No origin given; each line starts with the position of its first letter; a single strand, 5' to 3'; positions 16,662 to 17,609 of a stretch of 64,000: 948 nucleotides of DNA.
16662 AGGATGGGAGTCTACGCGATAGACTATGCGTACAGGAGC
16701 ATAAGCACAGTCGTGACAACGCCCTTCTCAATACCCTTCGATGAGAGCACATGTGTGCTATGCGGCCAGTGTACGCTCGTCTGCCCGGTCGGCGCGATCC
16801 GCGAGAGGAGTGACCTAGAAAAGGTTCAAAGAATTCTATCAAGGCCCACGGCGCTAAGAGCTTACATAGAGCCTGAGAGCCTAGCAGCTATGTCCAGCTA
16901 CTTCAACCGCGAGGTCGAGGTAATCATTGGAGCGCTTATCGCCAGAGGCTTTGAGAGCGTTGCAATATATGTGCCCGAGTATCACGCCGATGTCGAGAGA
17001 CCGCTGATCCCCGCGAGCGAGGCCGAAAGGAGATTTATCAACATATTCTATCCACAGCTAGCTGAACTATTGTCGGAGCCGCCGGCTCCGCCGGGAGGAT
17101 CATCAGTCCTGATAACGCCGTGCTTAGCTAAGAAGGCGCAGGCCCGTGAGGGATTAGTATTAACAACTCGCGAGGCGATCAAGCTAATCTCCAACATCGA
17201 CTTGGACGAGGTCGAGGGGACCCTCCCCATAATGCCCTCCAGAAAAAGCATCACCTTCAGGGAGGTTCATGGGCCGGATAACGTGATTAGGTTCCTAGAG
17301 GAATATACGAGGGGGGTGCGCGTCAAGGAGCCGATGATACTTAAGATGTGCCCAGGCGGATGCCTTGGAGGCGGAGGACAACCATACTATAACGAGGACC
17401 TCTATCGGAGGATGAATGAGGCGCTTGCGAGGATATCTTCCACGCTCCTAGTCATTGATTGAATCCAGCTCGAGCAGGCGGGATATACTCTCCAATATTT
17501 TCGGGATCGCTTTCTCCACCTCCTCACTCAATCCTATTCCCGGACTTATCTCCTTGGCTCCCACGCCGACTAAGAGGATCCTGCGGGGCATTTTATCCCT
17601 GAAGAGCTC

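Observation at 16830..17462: Degenerate [FeFe]-hydrogenase H-cluster domain fused to a NiFe small-subunit half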

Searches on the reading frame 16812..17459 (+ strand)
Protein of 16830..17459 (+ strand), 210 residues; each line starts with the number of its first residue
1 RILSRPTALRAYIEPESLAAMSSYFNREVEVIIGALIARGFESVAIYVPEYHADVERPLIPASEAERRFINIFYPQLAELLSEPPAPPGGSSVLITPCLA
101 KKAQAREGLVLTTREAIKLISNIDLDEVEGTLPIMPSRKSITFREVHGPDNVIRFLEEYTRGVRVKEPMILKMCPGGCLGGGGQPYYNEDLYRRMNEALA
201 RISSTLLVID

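Call 3: search_protein_families(library=pfam, proteins=[window:16830-17459:+], max_evalue=1)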
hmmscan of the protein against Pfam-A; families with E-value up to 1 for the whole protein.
window:16830-17459:+ (210 aa): 2 families
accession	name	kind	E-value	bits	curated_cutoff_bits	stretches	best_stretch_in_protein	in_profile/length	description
PF02906.19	Fe_hyd_lg_C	-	2.6e-06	27.7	22.1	1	92-182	124-245/245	Iron only hydrogenase large subunit, C-terminal domain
PF23881.1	DUF7234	-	0.24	11.9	24.4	1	19-45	16-42/80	Family of unknown function (DUF7234)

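Call 39: search_protein_representatives(alignment_id=A3)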
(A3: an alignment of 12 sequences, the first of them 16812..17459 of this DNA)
Query: 12 sequences, 215 profile positions. Proteins with E-value up to 0.001 (for the whole library): 891; up to 1e-10: 61; up to 1e-30: 14. The best 150 are listed.
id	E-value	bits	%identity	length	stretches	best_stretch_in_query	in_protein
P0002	6.6e-79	280.5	-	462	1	1-213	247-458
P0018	5.8e-75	267.6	-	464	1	2-213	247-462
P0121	1.2e-58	214.4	-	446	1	3-211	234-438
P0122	1.1e-55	204.6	-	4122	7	133-196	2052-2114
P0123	1.2e-50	188.1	-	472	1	1-209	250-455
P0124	2.2e-40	154.6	-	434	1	3-194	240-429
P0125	3.4e-37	144.2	-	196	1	12-211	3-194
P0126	1.2e-36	142.4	-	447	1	4-195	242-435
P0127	5.6e-35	136.9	-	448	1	9-208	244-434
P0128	1.4e-34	135.6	-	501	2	58-211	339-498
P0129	1.6e-33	132.2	-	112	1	107-213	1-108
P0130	3.3e-33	131.1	-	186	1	13-194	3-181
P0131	3.7e-33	131.0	-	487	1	2-209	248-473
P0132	2.9e-32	128.1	-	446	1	8-211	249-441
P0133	9.2e-26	106.8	-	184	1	32-211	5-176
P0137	1.5e-16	76.7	-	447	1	3-201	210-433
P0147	2.2e-13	66.4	-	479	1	5-192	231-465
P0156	2.7e-12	62.8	-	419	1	31-194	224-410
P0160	6.8e-12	61.5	-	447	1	5-192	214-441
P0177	6.2e-11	58.3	-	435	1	2-190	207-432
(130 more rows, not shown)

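Call 42: predict_structure(alignment_id=A3)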
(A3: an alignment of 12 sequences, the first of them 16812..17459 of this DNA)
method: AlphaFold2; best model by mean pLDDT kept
length: 216 residues; sequences in the alignment: 12
mean_pLDDT: 89.7   pTM: 0.88
mean pLDDT of the five models: 89.7, 89.1, 87.0, 86.1, 85.8
residues with pLDDT >= 90: 145; 70-90: 62; 50-70: 7; < 50: 2
segments of 3 or more residues with pLDDT < 50: none
pLDDT, mean of each block of 10 residues (from residue 1): 94 92 96 96 96 86 91 95 94 91 92 88 97 94 70 93 92 89 83 85 89 57
secondary structure, 60 per line:
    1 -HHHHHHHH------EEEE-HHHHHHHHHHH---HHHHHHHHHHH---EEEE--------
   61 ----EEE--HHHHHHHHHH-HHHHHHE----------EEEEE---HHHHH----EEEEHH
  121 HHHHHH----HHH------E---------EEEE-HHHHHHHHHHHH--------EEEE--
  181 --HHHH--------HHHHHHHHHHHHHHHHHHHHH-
elements in order: H2-9 E16-19 H21-31 H35-45 E49-52 E65-67 H70-79 H81-86 E98-102 H106-110 E115-118 H119-126 E150-153 H155-166 E175-178 H183-186 H195-215

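Call 45: find_homologous_proteins(query=P0131, max_evalue=1e-20)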
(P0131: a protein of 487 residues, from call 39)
Query P0131 (487 aa): 25 proteins with E <= 1e-20 among 8000 candidates.
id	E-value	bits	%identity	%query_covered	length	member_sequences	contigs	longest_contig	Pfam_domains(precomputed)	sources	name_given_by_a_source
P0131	0.0e+0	1123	100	100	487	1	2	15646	PF14697.12,PF02906.20,PF12797.13,PF00037.33,PF13484.12,PF12838.13,PF13459.12,PF13237.12,PF01058.30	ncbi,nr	ncbi:MAG: hypothetical protein JTT11_04435 [Candidatus Brockarchaeota archaeon]|nr:hypothetical prot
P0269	1.4e-277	940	82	100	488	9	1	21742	PF14697.12,PF02906.20,PF12797.13,PF12837.13,PF00037.33,PF13484.12,PF12838.13,PF13237.12,PF01058.30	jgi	-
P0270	1.3e-269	913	80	100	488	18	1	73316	PF14697.12,PF02906.20,PF12797.13,PF00037.33,PF13484.12,PF12838.13,PF13237.12,PF01058.30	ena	-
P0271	3.6e-223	760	67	99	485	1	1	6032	PF14697.12,PF02906.20,PF12797.13,PF00037.33,PF13484.12,PF12838.13,PF13237.12,PF01058.30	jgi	jgi:coenzyme F420-reducing hydrogenase gamma subunit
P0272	6.3e-213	726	82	77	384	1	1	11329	PF02906.20,PF00037.33,PF13484.12,PF12838.13,PF13459.12,PF13237.12,PF13183.12,PF13187.12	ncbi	ncbi:MAG: [Fe-Fe] hydrogenase large subunit C-terminal domain-containing protein [Thermoproteota arc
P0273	2.7e-189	648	81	71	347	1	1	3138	PF14697.12,PF12797.13,PF12837.13,PF00037.33,PF13484.12,PF12838.13,PF13459.12,PF13237.12,PF01058.30,PF13187.12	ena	-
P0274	3.1e-104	368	42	92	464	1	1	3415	PF14697.12,PF02906.20,PF12797.13,PF12837.13,PF00037.33,PF13484.12,PF12838.13,PF13459.12,PF13237.12,PF01058.30,PF13187.12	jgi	-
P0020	8.3e-90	320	39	94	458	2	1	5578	PF14697.12,PF02906.20,PF12797.13,PF12837.13,PF00037.33,PF13484.12,PF12838.13,PF13459.12,PF13237.12,PF01058.30,PF13187.12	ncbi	ncbi:MAG: 4Fe-4S binding protein, partial [Candidatus Bathyarchaeia archaeon]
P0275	9.5e-75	270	35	93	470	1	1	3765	PF14697.12,PF02906.20,PF12797.13,PF12837.13,PF00037.33,PF13484.12,PF12838.13,PF13237.12,PF13183.12,PF01058.30,PF13187.12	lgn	-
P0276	7.3e-72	261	34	95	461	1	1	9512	PF00037.33,PF12838.13,PF13237.12,PF01058.30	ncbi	ncbi:MAG: 4Fe-4S binding protein [Candidatus Bathyarchaeia archaeon]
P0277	1.6e-62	230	32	92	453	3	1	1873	PF14697.12,PF12797.13,PF12837.13,PF00037.33,PF13484.12,PF12838.13,PF25160.2,PF13237.12,PF01058.30,PF13187.12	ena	-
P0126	9.5e-42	162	30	94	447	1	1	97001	PF00037.33,PF12838.13,PF13183.12,PF01058.30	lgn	-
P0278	1.5e-27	115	28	63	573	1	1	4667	PF14697.12,PF10588.15,PF00111.33,PF02256.23,PF12837.13,PF12838.13,PF22117.3,PF13510.12,PF02906.20,PF12797.13,PF00037.33,PF25160.2,PF13237.12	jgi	jgi:iron-only hydrogenase group A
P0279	5.3e-27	113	33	47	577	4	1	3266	PF13510.12,PF10588.15,PF02906.20,PF02256.23,PF12837.13,PF00037.33,PF12838.13,PF13237.12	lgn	-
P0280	8.5e-27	112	31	51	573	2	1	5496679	PF14697.12,PF10588.15,PF00111.33,PF02256.23,PF12837.13,PF12838.13,PF22117.3,PF13510.12,PF02906.20,PF12797.13,PF00037.33,PF13237.12,PF13183.12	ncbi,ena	-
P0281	6.8e-25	106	32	45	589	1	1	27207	PF10588.15,PF00111.33,PF02256.23,PF12837.13,PF12838.13,PF22117.3,PF13510.12,PF02906.20,PF00037.33,PF25160.2,PF13237.12,PF13183.12,PF13187.12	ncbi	-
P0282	3.1e-23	101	34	43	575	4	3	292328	PF13510.12,PF10588.15,PF02906.20,PF02256.23,PF12837.13,PF00037.33,PF12838.13,PF22117.3,PF13237.12,PF13183.12,PF13187.12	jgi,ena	-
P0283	5.8e-23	100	31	47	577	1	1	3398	PF13510.12,PF10588.15,PF02906.20,PF02256.23,PF12837.13,PF00037.33,PF12838.13,PF22117.3,PF13237.12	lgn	-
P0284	8.6e-23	99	31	53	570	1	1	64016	PF14697.12,PF13510.12,PF10588.15,PF02906.20,PF02256.23,PF00037.33,PF12838.13,PF22117.3,PF25160.2,PF13237.12,PF13187.12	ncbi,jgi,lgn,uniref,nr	ncbi:MAG: NADH-dependent [FeFe] hydrogenase, group A6 [Anaeromicrobium sp.]|jgi:iron-only hydrogenas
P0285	3.4e-22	97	26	64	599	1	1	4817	PF13510.12,PF10588.15,PF02906.20,PF00111.33,PF02256.23,PF12838.13,PF22117.3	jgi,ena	-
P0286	1.2e-21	95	26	59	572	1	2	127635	PF14697.12,PF10588.15,PF00111.33,PF02256.23,PF12837.13,PF13484.12,PF12838.13,PF22117.3,PF13510.12,PF02906.20,PF00037.33,PF13237.12,PF13183.12,PF13187.12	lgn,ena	-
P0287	1.2e-21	95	26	62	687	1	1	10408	PF14697.12,PF10588.15,PF02256.23,PF12837.13,PF13484.12,PF12838.13,PF22117.3,PF13510.12,PF02906.20,PF00037.33,PF13237.12,PF13187.12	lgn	-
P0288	3.9e-21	94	29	65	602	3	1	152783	PF14697.12,PF13510.12,PF10588.15,PF02906.20,PF02256.23,PF00037.33,PF13484.12,PF12838.13,PF22117.3,PF13183.12,PF13187.12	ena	-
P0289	5.4e-21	93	29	65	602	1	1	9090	PF14697.12,PF10588.15,PF02256.23,PF13484.12,PF12838.13,PF22117.3,PF13510.12,PF02906.20,PF00037.33,PF13237.12,PF13183.12,PF13187.12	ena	-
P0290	7.4e-21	93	25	62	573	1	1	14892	PF10588.15,PF00111.33,PF02256.23,PF12837.13,PF13484.12,PF12838.13,PF22117.3,PF13510.12,PF02906.20,PF00037.33,PF13237.12,PF13183.12,PF13187.12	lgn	-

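Call 46: fold_search(model_id=the predicted structure, library=pdb)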
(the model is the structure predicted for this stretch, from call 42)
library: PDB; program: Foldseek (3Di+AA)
matches with E <= 10: 744; with E <= 0.001: 71
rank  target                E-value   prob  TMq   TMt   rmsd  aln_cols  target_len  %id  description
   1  8a6t_A                1.1e-10  1.00  0.72  0.30   5.6       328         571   17  Cryo-EM structure of the electron bifurcating Fe-Fe hydrogenase HydABC complex from Thermoanaerobacter kivui in the re (released 2023-02-15)
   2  6ttl_A                7.4e-10  1.00  0.73  0.35   5.5       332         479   18  crystal structure of [FeFe]-hydrogenase CbA5H (partial) from Clostridium beijerinckii in Hinact state (released 2020-12-09)
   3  7p5h_A                1.1e-09  1.00  0.72  0.30   5.9       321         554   20  TmHydABC- D2 map (released 2022-09-14)
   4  8zqd_A                1.1e-09  1.00  0.71  0.27   7.2       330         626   18  Anaerobically isolated active [FeFe]-hydrogenase CbA5H (released 2025-01-01)
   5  7p8n_a                1.8e-09  1.00  0.71  0.26   5.8       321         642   21  TmHydABC- T. maritima hydrogenase with bridge closed (released 2022-09-14)
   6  9f46_A                2.8e-09  1.00  0.71  0.27   6.3       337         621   18  crystal structure of apo-[FeFe]-hydrogenase CbA5H from Clostridium beijerinckii (released 2024-12-18)
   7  9f46_B                4.0e-09  1.00  0.71  0.27   5.9       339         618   18  crystal structure of apo-[FeFe]-hydrogenase CbA5H from Clostridium beijerinckii (released 2024-12-18)
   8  6gly_B                5.2e-09  1.00  0.72  0.30   6.3       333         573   16  [FeFe]-hydrogenase CpI from Clostridium pasteurianum, variant C299A (released 2018-11-07)
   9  6gm3_B                1.3e-08  1.00  0.71  0.29   5.6       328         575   16  [FeFe]-hydrogenase CpI from Clostridium pasteurianum, variant R286A (released 2018-11-07)
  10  5oef_B                1.8e-08  1.00  0.69  0.29   6.4       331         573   16  Active semisynthetic [FeFe]-hydrogenase CpI with aza-diselenato-bridged [2Fe] cofactor (released 2017-11-29)
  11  6n59                  1.9e-08  1.00  0.73  0.30   5.6       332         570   16  1.0 Angstrom crystal structure of [FeFe]-hydrogenase (released 2019-12-25)
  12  7qhf_B                2.2e-08  1.00  0.73  0.30   5.0       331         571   16  [FeFe]-hydrogenase I from Clostridium pasteurianum (CpI), variant G302S (released 2023-09-27)
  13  8ryh                  2.2e-08  1.00  0.68  0.34   6.1       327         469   16  Desulfovibrio desulfuricans [FeFe]-hydrogenase variant with both subunits linked by a linker peptide derived from a grou (released 2025-02-19)
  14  6gm1_A                2.3e-08  1.00  0.70  0.29   5.7       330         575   16  [FeFe]-hydrogenase CpI from Clostridium pasteurianum, variant E282A (released 2018-11-07)
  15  6yf4_B                2.5e-08  1.00  0.70  0.29   5.5       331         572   16  [FeFe]-hydrogenase I from Clostridium pasteurianum (CpI), variant E279D (released 2020-09-02)
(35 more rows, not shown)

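Call 65: search_protein_families(library=ncbifam, proteins=[P0137, P0160, P0177, P0147, P0156, P0131], max_evalue=0.00001)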
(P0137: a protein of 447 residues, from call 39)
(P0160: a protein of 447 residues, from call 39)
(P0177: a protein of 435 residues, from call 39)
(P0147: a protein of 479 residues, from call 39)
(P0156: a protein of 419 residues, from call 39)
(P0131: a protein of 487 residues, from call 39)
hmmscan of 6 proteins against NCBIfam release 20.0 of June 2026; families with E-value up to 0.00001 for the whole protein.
P0137 (447 aa): 17 families
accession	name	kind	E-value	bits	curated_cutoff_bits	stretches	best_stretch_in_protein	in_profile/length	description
NF040763.1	FeFe_hydrog_A6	exception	8.2e-93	311.7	765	2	4-264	1-267/571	NADH-dependent [FeFe] hydrogenase, group A6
NF040762.1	Hydr_FeFe_Clost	exception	2.1e-68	231.3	900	2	5-266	2-268/572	ferredoxin hydrogenase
NF005745.0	PRK07569.1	equivalog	1.4e-41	142.4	333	1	3-209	3-213/238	bidirectional hydrogenase complex protein HoxU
NF006305.0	PRK08493.1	equivalog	1.9e-39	135.5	591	1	4-174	2-170/819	NADH-quinone oxidoreductase subunit G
TIGR02512.1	FeFe_hydrog_A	subfamily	1.4e-37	129.4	405.95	2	142-271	3-140/375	[FeFe] hydrogenase, group A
TIGR01973.1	NuoG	equivalog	5e-35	121.4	470.05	1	6-204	1-199/606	NADH-quinone oxidoreductase subunit NuoG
NF005895.0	PRK07860.1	equivalog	5.4e-27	94.2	802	1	2-203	16-220/811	NADH-quinone oxidoreductase subunit G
NF009454.0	PRK12814.1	equivalog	5.6e-24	84.5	916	1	1-101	1-101/657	putative NADPH-dependent glutamate synthase small subunit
TIGR04105.1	FeFe_hydrog_B1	subfamily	3.5e-20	72.1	450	1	144-353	140-374/462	monomeric [FeFe] hydrogenase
TIGR02912.1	sulfite_red_C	equivalog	6.6e-08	31.9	324.1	1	144-220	167-233/314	sulfite reductase subunit C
NF006221.0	PRK08348.1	subfamily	1.5e-07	31.2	124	1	140-208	38-97/136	NADH-plastoquinone oxidoreductase subunit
NF006183.0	PRK08318.1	equivalog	4.4e-07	29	335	0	144-211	340-403/422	NAD-dependent dihydropyrimidine dehydrogenase subunit PreA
TIGR04041.1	activase_YjjW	hypoth_equivalog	8.9e-07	28.6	250.2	0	183-214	38-68/276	YjjW family glycine radical enzyme activase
TIGR02494.1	PFLE_PFLC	subfamily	1.6e-06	27.6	174.35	1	140-212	42-106/293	glycyl-radical enzyme activating protein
NF042909.1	FMH_DH_FwdF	exception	5e-06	25.8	375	1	144-210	97-162/336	tungsten-dependent formylmethanofuran dehydrogenase subunit FwdF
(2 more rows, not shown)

P0160 (447 aa): 16 families
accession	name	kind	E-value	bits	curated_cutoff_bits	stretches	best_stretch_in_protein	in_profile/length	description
NF040763.1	FeFe_hydrog_A6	exception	3.2e-94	316.4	765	2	5-367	2-397/571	NADH-dependent [FeFe] hydrogenase, group A6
NF040762.1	Hydr_FeFe_Clost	exception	6.4e-62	209.9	900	1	5-369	2-398/572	ferredoxin hydrogenase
NF005745.0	PRK07569.1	equivalog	1.3e-48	165.4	333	1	3-212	3-214/238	bidirectional hydrogenase complex protein HoxU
NF006305.0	PRK08493.1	equivalog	2.8e-40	138.2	591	1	4-209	2-225/819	NADH-quinone oxidoreductase subunit G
TIGR02512.1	FeFe_hydrog_A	subfamily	2e-39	135.5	405.95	2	140-362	2-255/375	[FeFe] hydrogenase, group A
TIGR01973.1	NuoG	equivalog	5.2e-38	131.2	470.05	1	6-228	1-220/606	NADH-quinone oxidoreductase subunit NuoG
NF009454.0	PRK12814.1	equivalog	8.1e-27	93.9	916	1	1-101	1-101/657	putative NADPH-dependent glutamate synthase small subunit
NF005895.0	PRK07860.1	equivalog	4.4e-23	81.2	802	1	2-206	16-221/811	NADH-quinone oxidoreductase subunit G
TIGR04105.1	FeFe_hydrog_B1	subfamily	3.1e-21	75.6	450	1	85-439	84-457/462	monomeric [FeFe] hydrogenase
TIGR02912.1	sulfite_red_C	equivalog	1.2e-07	31.1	324.1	1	143-225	167-238/314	sulfite reductase subunit C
NF006221.0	PRK08348.1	subfamily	7.3e-07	28.9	124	1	139-210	38-97/136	NADH-plastoquinone oxidoreductase subunit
NF005503.0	PRK07118.1-2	equivalog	1.6e-06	27.6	252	1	142-214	164-238/292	RnfABCDGE type electron transport complex subunit B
NF006183.0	PRK08318.1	equivalog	2.1e-06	26.8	335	1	130-222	326-414/422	NAD-dependent dihydropyrimidine dehydrogenase subunit PreA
TIGR01971.1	NuoI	subfamily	3.3e-06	26.7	113.05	1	143-208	40-101/121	NADH-quinone oxidoreductase, chain I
NF006076.0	PRK08222.1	equivalog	3.4e-06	27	270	0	143-210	36-95/181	hydrogenase 4 subunit H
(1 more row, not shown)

P0177 (435 aa): 14 families
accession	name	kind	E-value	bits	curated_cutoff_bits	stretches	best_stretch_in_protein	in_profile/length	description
NF040763.1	FeFe_hydrog_A6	exception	2.9e-80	270.3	765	1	2-260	1-266/571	NADH-dependent [FeFe] hydrogenase, group A6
NF040762.1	Hydr_FeFe_Clost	exception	1e-54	186.2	900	1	3-361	2-391/572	ferredoxin hydrogenase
NF005745.0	PRK07569.1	equivalog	5.2e-45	153.7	333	1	3-205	5-211/238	bidirectional hydrogenase complex protein HoxU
NF006305.0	PRK08493.1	equivalog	3.4e-32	111.4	591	1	1-216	1-238/819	NADH-quinone oxidoreductase subunit G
TIGR02512.1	FeFe_hydrog_A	subfamily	5.5e-31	107.8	405.95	1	140-260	3-128/375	[FeFe] hydrogenase, group A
TIGR01973.1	NuoG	equivalog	3.9e-26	92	470.05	1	5-205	2-202/606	NADH-quinone oxidoreductase subunit NuoG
NF009454.0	PRK12814.1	equivalog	6.2e-20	71.1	916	1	2-109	4-106/657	putative NADPH-dependent glutamate synthase small subunit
TIGR04105.1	FeFe_hydrog_B1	subfamily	7.1e-18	64.5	450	1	142-434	140-459/462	monomeric [FeFe] hydrogenase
NF005895.0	PRK07860.1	equivalog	5e-16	57.9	802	1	1-202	17-221/811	NADH-quinone oxidoreductase subunit G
NF042909.1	FMH_DH_FwdF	exception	2.5e-08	33.4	375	1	142-212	13-83/336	tungsten-dependent formylmethanofuran dehydrogenase subunit FwdF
TIGR01971.1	NuoI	subfamily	1.1e-06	28.2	113.05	1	143-206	41-103/121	NADH-quinone oxidoreductase, chain I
NF004539.0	PRK05888.1-5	equivalog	2e-06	27.6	225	1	141-201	58-117/162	NADH-quinone oxidoreductase subunit NuoI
NF004538.0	PRK05888.1-4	equivalog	2.6e-06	27.1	135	1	143-201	60-117/162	NADH-quinone oxidoreductase subunit NuoI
TIGR02912.1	sulfite_red_C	equivalog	4.2e-06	26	324.1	1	142-219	167-237/314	sulfite reductase subunit C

P0147 (479 aa): 11 families
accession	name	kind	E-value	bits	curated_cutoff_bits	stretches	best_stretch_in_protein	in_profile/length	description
NF040763.1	FeFe_hydrog_A6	exception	2.3e-106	356.4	765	2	20-389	1-402/571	NADH-dependent [FeFe] hydrogenase, group A6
NF040762.1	Hydr_FeFe_Clost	exception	4.4e-72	243.5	900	1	21-391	2-401/572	ferredoxin hydrogenase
NF005745.0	PRK07569.1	equivalog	1.2e-57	195.1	333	1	20-246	4-229/238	bidirectional hydrogenase complex protein HoxU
TIGR02512.1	FeFe_hydrog_A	subfamily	1.4e-41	142.6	405.95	2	156-393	1-266/375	[FeFe] hydrogenase, group A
TIGR01973.1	NuoG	equivalog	1.3e-39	136.5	470.05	1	22-225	1-201/606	NADH-quinone oxidoreductase subunit NuoG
NF006305.0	PRK08493.1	equivalog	1e-31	109.8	591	1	20-226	2-225/819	NADH-quinone oxidoreductase subunit G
NF005895.0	PRK07860.1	equivalog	3e-31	108.2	802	1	12-223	10-221/811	NADH-quinone oxidoreductase subunit G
TIGR04105.1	FeFe_hydrog_B1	subfamily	2e-28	99.3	450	1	160-463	140-457/462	monomeric [FeFe] hydrogenase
NF009454.0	PRK12814.1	equivalog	7.1e-23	80.8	916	1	19-118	3-102/657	putative NADPH-dependent glutamate synthase small subunit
NF006221.0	PRK08348.1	subfamily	1.8e-06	27.7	124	1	156-234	38-104/136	NADH-plastoquinone oxidoreductase subunit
NF045874.1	Vhu_polyferre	exception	1.8e-06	27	600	1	160-233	85-156/381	F420-non-reducing hydrogenase associated-polyferredoxin VhuB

P0156 (419 aa): 20 families
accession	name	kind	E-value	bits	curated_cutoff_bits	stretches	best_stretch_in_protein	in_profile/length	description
NF040763.1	FeFe_hydrog_A6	exception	8.4e-77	258.8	765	1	3-363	2-407/571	NADH-dependent [FeFe] hydrogenase, group A6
NF040762.1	Hydr_FeFe_Clost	exception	1e-51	176.3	900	1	3-357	2-398/572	ferredoxin hydrogenase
TIGR02512.1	FeFe_hydrog_A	subfamily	3.1e-35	121.7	405.95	1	137-364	2-270/375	[FeFe] hydrogenase, group A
NF005745.0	PRK07569.1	equivalog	6.1e-35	120.7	333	1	4-198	6-212/238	bidirectional hydrogenase complex protein HoxU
TIGR04105.1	FeFe_hydrog_B1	subfamily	6.9e-34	117.3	450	1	150-359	166-380/462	monomeric [FeFe] hydrogenase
NF006305.0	PRK08493.1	equivalog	7e-28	97.2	591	1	2-155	2-154/819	NADH-quinone oxidoreductase subunit G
TIGR01973.1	NuoG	equivalog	8.7e-23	80.9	470.05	1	4-195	1-200/606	NADH-quinone oxidoreductase subunit NuoG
NF009454.0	PRK12814.1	equivalog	2.2e-21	75.9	916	1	4-98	6-102/657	putative NADPH-dependent glutamate synthase small subunit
NF005895.0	PRK07860.1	equivalog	7.9e-18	63.8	802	1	3-195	19-222/811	NADH-quinone oxidoreductase subunit G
TIGR04395.1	cutC_activ_rSAM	equivalog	1.2e-09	37.9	360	1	134-205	46-115/309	choline TMA-lyase-activating enzyme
NF006221.0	PRK08348.1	subfamily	3.2e-08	33.3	124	1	132-199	34-98/136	NADH-plastoquinone oxidoreductase subunit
NF040864.1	HgcB_ferredoxin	equivalog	5.5e-08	32.5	99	1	135-194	7-62/93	mercury methylation ferredoxin HgcB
TIGR02494.1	PFLE_PFLC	subfamily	6.7e-08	32.1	174.35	1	133-204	39-108/293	glycyl-radical enzyme activating protein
NF043039.1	HgcAB_like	equivalog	8.1e-08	32.2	285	1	133-193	291-349/350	HgcAB-like fusion protein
NF042909.1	FMH_DH_FwdF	exception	9.8e-08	31.5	375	1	132-205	247-323/336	tungsten-dependent formylmethanofuran dehydrogenase subunit FwdF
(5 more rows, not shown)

P0131 (487 aa): 15 families
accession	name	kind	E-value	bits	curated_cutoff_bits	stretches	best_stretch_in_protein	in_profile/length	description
NF040763.1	FeFe_hydrog_A6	exception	1.8e-39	135.6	765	2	170-345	131-319/571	NADH-dependent [FeFe] hydrogenase, group A6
TIGR02512.1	FeFe_hydrog_A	subfamily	1.8e-34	119.2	405.95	2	178-346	1-182/375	[FeFe] hydrogenase, group A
NF040762.1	Hydr_FeFe_Clost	exception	1.9e-25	89.5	900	1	164-347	124-320/572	ferredoxin hydrogenase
NF040836.1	sulfhyd_HydD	equivalog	8.9e-22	77.5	500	1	1-159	1-161/261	NADPH-dependent hydrogenase/sulfhydrogenase 1 subunit delta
TIGR04105.1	FeFe_hydrog_B1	subfamily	1.5e-19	70.1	450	1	180-367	138-344/462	monomeric [FeFe] hydrogenase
NF045875.1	F420_non_VhuG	exception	2e-19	69.9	450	1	7-172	6-184/286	F420-non-reducing hydrogenase subunit VhuG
NF040831.1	sulfhyd_ShyD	equivalog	6.9e-19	68.4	460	1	7-152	2-148/240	NAD(P)-dependent hydrogenase/sulfhydrogenase 2 subunit delta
TIGR03294.1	FrhG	equivalog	1.2e-16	61.2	245.5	1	7-248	3-226/228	coenzyme F420 hydrogenase subunit gamma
NF005745.0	PRK07569.1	equivalog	1.5e-12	47.4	333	1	163-253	124-219/238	bidirectional hydrogenase complex protein HoxU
TIGR01971.1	NuoI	subfamily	1.9e-08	33.9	113.05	1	180-245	38-101/121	NADH-quinone oxidoreductase, chain I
NF042909.1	FMH_DH_FwdF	exception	3.7e-08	32.9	375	1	178-256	49-130/336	tungsten-dependent formylmethanofuran dehydrogenase subunit FwdF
NF004539.0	PRK05888.1-5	equivalog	1.4e-07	31.4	225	1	167-245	43-120/162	NADH-quinone oxidoreductase subunit NuoI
NF004538.0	PRK05888.1-4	equivalog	5.3e-07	29.4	135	1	170-246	46-121/162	NADH-quinone oxidoreductase subunit NuoI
TIGR00403.1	ndhI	equivalog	5.9e-07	29.3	302.35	1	176-243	54-120/183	NAD(P)H-quinone oxidoreductase subunit I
NF004537.0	PRK05888.1-3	equivalog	3.5e-06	26.7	163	0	171-206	100-133/204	NADH-quinone oxidoreductase subunit NuoI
